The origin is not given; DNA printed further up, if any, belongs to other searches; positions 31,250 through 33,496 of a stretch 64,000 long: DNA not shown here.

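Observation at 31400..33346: LanC-like protein appears to lack all three canonical zinc ligands and carries an unknown C-terminal domain of about 230 aa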

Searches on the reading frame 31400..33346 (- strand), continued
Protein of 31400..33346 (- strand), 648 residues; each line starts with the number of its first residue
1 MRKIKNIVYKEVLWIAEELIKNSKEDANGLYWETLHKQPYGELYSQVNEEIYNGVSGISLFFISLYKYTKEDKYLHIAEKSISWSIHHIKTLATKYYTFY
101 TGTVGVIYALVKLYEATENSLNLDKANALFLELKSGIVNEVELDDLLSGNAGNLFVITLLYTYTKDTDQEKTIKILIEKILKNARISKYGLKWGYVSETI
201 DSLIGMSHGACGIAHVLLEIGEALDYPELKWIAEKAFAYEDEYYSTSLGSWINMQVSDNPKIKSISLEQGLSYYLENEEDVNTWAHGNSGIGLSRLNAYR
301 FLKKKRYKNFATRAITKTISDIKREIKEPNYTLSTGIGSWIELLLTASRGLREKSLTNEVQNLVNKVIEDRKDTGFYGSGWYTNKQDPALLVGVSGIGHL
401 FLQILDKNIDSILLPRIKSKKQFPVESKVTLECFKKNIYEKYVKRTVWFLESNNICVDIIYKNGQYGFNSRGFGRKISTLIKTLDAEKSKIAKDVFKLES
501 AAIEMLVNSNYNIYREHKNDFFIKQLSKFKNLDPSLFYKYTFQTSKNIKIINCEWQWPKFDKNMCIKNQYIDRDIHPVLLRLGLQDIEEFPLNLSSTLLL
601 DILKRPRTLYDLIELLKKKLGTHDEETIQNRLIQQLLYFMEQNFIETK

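Call 32: predict_structure(alignment_id=A1)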
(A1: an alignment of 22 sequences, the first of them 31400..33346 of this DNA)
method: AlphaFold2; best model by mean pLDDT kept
length: 648 residues; sequences in the alignment: 22
mean_pLDDT: 92.0   pTM: 0.91
mean pLDDT of the five models: 92.0, 91.5, 90.1, 89.4, 87.9
residues with pLDDT >= 90: 475; 70-90: 161; 50-70: 12; < 50: 0
segments of 3 or more residues with pLDDT < 50: none
pLDDT, mean of each block of 10 residues (from residue 1): 87 97 97 87 91 97 98 98 97 94 98 97 98 97 95 98 97 97 94 88 90 97 96 96 93 86 86 91 89 96 95 94 73 90 94 91 92 87 86 96 93 94 91 93 95 92 75 92 95 97 94 90 84 80 93 93 93 94 90 90 91 86 79 90 90
secondary structure, 60 per line:
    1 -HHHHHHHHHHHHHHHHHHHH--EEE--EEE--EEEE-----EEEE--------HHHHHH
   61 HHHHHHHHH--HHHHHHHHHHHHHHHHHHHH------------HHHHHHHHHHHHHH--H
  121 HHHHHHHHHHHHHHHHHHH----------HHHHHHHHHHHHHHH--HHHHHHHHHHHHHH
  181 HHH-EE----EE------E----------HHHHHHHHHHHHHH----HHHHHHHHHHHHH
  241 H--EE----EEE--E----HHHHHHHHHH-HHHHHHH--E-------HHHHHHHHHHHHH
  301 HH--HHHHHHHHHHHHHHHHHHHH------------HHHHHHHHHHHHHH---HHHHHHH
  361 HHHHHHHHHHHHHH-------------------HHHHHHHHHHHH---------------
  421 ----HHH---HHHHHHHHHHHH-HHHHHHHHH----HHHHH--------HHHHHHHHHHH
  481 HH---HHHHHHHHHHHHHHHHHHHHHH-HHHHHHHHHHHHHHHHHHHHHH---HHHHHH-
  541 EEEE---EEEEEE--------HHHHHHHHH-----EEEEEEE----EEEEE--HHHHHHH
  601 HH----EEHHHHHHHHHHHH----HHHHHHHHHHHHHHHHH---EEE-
elements in order: H2-21 E24-26 E29-31 E34-37 E43-46 H55-69 H72-91 H104-117 H120-139 H150-164 H167-183 H210-223 H228-241 E250-252 H260-269 H271-277 H288-302 H305-324 H337-350 H354-374 H394-405 H431-442 H444-452 H457-461 H470-482 H486-507 H509-530 H534-539 E541-544 E548-553 H562-570 E576-582 E587-591 H594-602 H609-620 H625-641 E645-647

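Call 36: fold_search(model_id=the predicted structure, library=pdb)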
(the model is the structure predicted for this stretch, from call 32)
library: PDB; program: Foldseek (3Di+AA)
matches with E <= 10: 533; with E <= 0.001: 44
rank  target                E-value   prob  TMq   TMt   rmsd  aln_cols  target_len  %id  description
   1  6wq1_A                1.4e-11  1.00  0.48  0.75   4.3       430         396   18  Eukaryotic LanCL2 protein (released 2021-05-05)
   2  6st5                  9.0e-11  1.00  0.47  0.34   5.3       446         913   18  crystal structure of LicM2 (released 2022-08-10)
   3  6wq1_C                2.1e-10  1.00  0.45  0.71   4.4       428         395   18  Eukaryotic LanCL2 protein (released 2021-05-05)
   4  3t33                  5.9e-10  1.00  0.48  0.74   4.4       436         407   15  Crystal Structure of Arabidopsis GCR2 (released 2013-04-17)
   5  8d0v_A                9.7e-10  1.00  0.47  0.72   4.9       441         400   14  Human LanCL1 C264A mutant bound to GSH (released 2023-01-25)
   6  8byk                  9.7e-10  1.00  0.47  0.66   5.6       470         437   14  The structure of MadC from Clostridium maddingley reveals new insights into class I lanthipeptide cyclases (released 2023-02-22)
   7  8czk_A                1.4e-09  1.00  0.46  0.72   4.9       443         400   14  Human LanCL1 bound to GSH and Dhb-Erk peptide (released 2023-01-25)
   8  8car                  3.2e-09  1.00  0.45  0.36   5.3       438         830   14  Discovery of the lanthipeptide Curvocidin and structural insights into its trifunctional synthetase CuvL (released 2023-06-14)
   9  8cav_B                3.9e-09  1.00  0.45  0.35   6.1       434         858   15  Discovery of the lanthipeptide Curvocidin and structural insights into its trifunctional synthetase CuvL (released 2023-06-14)
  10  3e6u_A                4.8e-09  1.00  0.47  0.71   4.8       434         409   15  Crystal structure of Human LanCL1 (released 2009-06-23)
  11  8cav_A                5.3e-09  1.00  0.44  0.34   5.9       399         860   15  Discovery of the lanthipeptide Curvocidin and structural insights into its trifunctional synthetase CuvL (released 2023-06-14)
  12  5dzt                  1.3e-08  1.00  0.41  0.31   5.8       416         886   17  Crystal structure of class II lanthipeptide synthetase CylM in complex with AMP (released 2015-10-14)
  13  3e6u_D                1.3e-08  1.00  0.46  0.71   4.4       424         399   16  Crystal structure of Human LanCL1 (released 2009-06-23)
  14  3e73_A                1.4e-08  1.00  0.47  0.72   4.8       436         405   15  Crystal Structure of Human LanCL1 complexed with GSH (released 2009-06-30)
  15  2g02                  1.5e-08  1.00  0.45  0.67   5.5       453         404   16  Nisin cyclase (released 2006-05-23)
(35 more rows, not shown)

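Call 55: find_encoding_contigs(protein=P0015, flank=8000, max_places=2)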
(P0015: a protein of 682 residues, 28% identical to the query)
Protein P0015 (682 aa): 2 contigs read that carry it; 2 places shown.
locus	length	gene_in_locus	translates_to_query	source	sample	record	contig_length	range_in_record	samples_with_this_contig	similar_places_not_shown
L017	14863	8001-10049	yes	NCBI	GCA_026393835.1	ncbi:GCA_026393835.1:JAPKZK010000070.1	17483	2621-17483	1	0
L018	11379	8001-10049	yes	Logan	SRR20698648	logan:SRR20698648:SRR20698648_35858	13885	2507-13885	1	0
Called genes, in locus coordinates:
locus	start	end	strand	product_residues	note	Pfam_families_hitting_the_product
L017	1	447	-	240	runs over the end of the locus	-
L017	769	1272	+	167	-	PF09970:DUF2204 (weak), PF08843:AbiEii (weak)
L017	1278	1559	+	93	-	-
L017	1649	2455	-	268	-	PF10370:Rv2993c-like_N (weak), PF01557:FAA_hydrolase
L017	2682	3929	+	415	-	PF01546:Peptidase_M20, PF07687:M20_dimer (weak)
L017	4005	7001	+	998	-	PF04738:Lant_dehydr_N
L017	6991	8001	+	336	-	PF14028:Lant_dehydr_C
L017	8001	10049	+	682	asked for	PF07944:Beta-AFase-like_GH127_cat (faint), PF05147:LANC_like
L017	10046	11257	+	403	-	PF00085:Thioredoxin (weak), PF13899:Thioredoxin_7, PF13098:Thioredoxin_2 (weak)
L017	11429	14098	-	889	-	PF08309:LVIVD, PF17957:Big_7, PF19190:BACON_2 (weak)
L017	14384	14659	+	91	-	-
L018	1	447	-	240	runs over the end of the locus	-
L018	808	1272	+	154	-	PF08843:AbiEii (weak)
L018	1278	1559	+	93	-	-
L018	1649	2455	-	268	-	PF10370:Rv2993c-like_N (weak), PF01557:FAA_hydrolase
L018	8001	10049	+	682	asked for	PF07944:Beta-AFase-like_GH127_cat (faint), PF05147:LANC_like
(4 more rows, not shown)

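Call 56: find_encoding_contigs(protein=P0021, flank=8000, max_places=2)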
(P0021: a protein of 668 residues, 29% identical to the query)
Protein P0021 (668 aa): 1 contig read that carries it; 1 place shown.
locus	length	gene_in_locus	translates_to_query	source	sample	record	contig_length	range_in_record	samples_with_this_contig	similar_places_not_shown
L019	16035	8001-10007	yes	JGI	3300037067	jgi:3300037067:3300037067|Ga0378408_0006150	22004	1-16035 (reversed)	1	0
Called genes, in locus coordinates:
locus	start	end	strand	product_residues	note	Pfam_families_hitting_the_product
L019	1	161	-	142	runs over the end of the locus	PF04519:Bactofilin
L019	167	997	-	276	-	PF01551:Peptidase_M23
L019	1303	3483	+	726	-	PF03412:Peptidase_C39, PF00664:ABC_membrane, PF02463:SMC_N (weak), PF00005:ABC_tran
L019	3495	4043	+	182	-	-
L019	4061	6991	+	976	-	PF04738:Lant_dehydr_N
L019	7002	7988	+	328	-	PF14028:Lant_dehydr_C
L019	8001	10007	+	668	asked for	PF05147:LANC_like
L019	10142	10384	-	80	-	-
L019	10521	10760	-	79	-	-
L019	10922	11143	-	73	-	-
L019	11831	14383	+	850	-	PF13620:CarboxypepD_reg, PF07715:Plug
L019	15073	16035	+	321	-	?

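Call 72: find_encoding_contigs(protein=P0025, flank=8000, max_places=1)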
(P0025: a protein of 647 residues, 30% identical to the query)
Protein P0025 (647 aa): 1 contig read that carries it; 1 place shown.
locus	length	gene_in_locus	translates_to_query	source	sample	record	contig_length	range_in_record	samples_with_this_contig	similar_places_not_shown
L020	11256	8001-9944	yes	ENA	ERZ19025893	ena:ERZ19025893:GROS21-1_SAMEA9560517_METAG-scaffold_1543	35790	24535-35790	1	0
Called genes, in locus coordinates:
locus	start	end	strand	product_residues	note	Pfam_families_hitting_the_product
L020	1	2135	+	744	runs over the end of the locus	PF03432:Relaxase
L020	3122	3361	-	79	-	-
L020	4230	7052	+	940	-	PF04738:Lant_dehydr_N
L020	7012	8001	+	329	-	PF14028:Lant_dehydr_C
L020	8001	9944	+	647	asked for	PF05147:LANC_like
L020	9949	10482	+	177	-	PF12867:DinB_2 (weak)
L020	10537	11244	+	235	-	PF03412:Peptidase_C39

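Call 73: find_encoding_contigs(protein=P0020, flank=8000, max_places=1)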
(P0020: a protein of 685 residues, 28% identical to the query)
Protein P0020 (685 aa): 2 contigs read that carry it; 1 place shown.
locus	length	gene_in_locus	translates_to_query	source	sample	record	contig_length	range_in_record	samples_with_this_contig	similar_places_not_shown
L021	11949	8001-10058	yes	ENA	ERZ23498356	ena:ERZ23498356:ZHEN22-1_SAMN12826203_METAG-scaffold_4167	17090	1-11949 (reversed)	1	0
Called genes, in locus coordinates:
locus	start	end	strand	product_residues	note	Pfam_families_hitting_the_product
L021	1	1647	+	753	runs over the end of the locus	PF03412:Peptidase_C39, PF00664:ABC_membrane, PF09818:ABC_ATPase (faint), PF00005:ABC_tran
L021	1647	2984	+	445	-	PF26002:Beta-barrel_AprE (weak)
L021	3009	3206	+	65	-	-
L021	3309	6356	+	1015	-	PF04738:Lant_dehydr_N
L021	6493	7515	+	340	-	PF14028:Lant_dehydr_C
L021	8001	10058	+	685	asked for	PF05147:LANC_like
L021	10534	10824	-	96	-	PF02547:Queuosine_synth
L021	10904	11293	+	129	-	PF04986:Y2_Tnp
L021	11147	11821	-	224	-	PF08495:FIST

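Call 74: find_encoding_contigs(protein=P0018, flank=8000, max_places=1)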
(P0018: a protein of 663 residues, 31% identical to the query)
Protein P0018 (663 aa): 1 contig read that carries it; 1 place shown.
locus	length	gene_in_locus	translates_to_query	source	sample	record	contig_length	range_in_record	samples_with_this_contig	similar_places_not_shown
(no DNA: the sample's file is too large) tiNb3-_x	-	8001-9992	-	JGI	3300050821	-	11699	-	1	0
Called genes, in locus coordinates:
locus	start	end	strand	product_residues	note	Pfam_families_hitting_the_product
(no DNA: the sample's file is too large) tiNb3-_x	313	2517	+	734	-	PF00881:Nitroreductase, PF02624:YcaO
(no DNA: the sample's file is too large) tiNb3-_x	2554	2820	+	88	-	-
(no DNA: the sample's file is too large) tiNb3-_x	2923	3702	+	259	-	PF01209:Ubie_methyltran, PF08241:Methyltransf_11, PF13649:Methyltransf_25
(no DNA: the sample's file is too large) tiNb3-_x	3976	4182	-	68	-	-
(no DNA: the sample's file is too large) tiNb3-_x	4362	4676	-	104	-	-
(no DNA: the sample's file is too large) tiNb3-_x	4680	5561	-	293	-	-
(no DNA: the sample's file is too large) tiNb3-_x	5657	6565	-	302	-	PF04655:APH_6_hur, PF03881:Fructosamin_kin (weak)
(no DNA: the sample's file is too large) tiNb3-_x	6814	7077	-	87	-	-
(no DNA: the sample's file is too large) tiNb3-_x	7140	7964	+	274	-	PF14028:Lant_dehydr_C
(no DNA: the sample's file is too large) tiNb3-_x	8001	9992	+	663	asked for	PF05147:LANC_like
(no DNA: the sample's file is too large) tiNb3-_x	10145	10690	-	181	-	PF04738:Lant_dehydr_N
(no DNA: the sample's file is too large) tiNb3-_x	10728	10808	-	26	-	?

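Call 81: search_protein_families(library=pfam, proteins=[L002:1830-4235:+, L002:4239-6425:+, L002:18598-20598:-, L002:20805-21137:-, L002:18128-18583:+, L002:1051-1359:+, L002:685-1038:+], max_evalue=0.001)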
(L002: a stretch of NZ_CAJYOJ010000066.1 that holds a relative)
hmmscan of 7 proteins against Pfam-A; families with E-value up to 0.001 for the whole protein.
L002:1830-4235:+ (801 aa): 3 families
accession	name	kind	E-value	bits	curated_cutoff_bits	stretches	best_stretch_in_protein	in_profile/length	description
PF14905.12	OMP_b-brl_3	-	6.2e-80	269.7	27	1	381-777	4-408/408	Outer membrane protein beta-barrel family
PF13715.12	CarbopepD_reg_2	-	3.9e-12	46.5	32.2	1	26-119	3-88/88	CarboxypepD_reg-like domain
PF13620.12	CarboxypepD_reg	-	1.1e-08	35.7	32.3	1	24-89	2-69/82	Carboxypeptidase regulatory-like domain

L002:4239-6425:+ (728 aa): 4 families
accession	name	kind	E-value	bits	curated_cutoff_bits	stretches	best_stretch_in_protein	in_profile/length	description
PF03412.21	Peptidase_C39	-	3.8e-34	117.8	22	1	7-127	2-123/133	Peptidase C39 family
PF00005.33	ABC_tran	-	4e-29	102.4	25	1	505-653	2-137/137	ABC transporter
PF00664.28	ABC_membrane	-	9.1e-24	85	28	1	173-441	2-273/274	ABC transporter transmembrane region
PF02463.25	SMC_N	-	1.3e-05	25.2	40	0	625-695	137-211/220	RecF/RecN/SMC N terminal domain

L002:18598-20598:- (666 aa): 4 families
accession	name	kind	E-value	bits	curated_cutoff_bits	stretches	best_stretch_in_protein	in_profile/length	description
PF14293.11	YWFCY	-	4e-46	157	24.4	1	5-147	1-144/144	YWFCY protein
PF02534.20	T4SS-DNA_transf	-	3.6e-14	52.9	20.1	1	162-557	13-411/468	Type IV secretory system Conjugative DNA transfer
PF12696.13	TraG-D_C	-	1.7e-13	51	22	1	459-570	4-125/126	TraM recognition site of TraD and TraG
PF10412.15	TrwB_AAD_bind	-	1.1e-07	31.5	20.5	1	432-551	222-344/387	Type IV secretion-system coupling protein DNA-binding domain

L002:20805-21137:- (110 aa): 0 families

L002:18128-18583:+ (151 aa): 1 family
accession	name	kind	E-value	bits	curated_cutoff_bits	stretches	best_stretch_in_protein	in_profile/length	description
PF01475.25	FUR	-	8.2e-08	32.9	23.1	1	31-125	5-97/121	Ferric uptake regulator family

L002:1051-1359:+ (102 aa): 1 family
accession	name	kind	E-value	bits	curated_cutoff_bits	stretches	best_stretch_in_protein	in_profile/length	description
PF12728.13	HTH_17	-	1.7e-09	38.2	27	1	41-89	1-49/51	Helix-turn-helix domain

L002:685-1038:+ (117 aa): 1 family
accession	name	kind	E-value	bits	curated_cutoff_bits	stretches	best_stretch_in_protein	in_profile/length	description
PF12728.13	HTH_17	-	1e-08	35.7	27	1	37-86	1-50/51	Helix-turn-helix domain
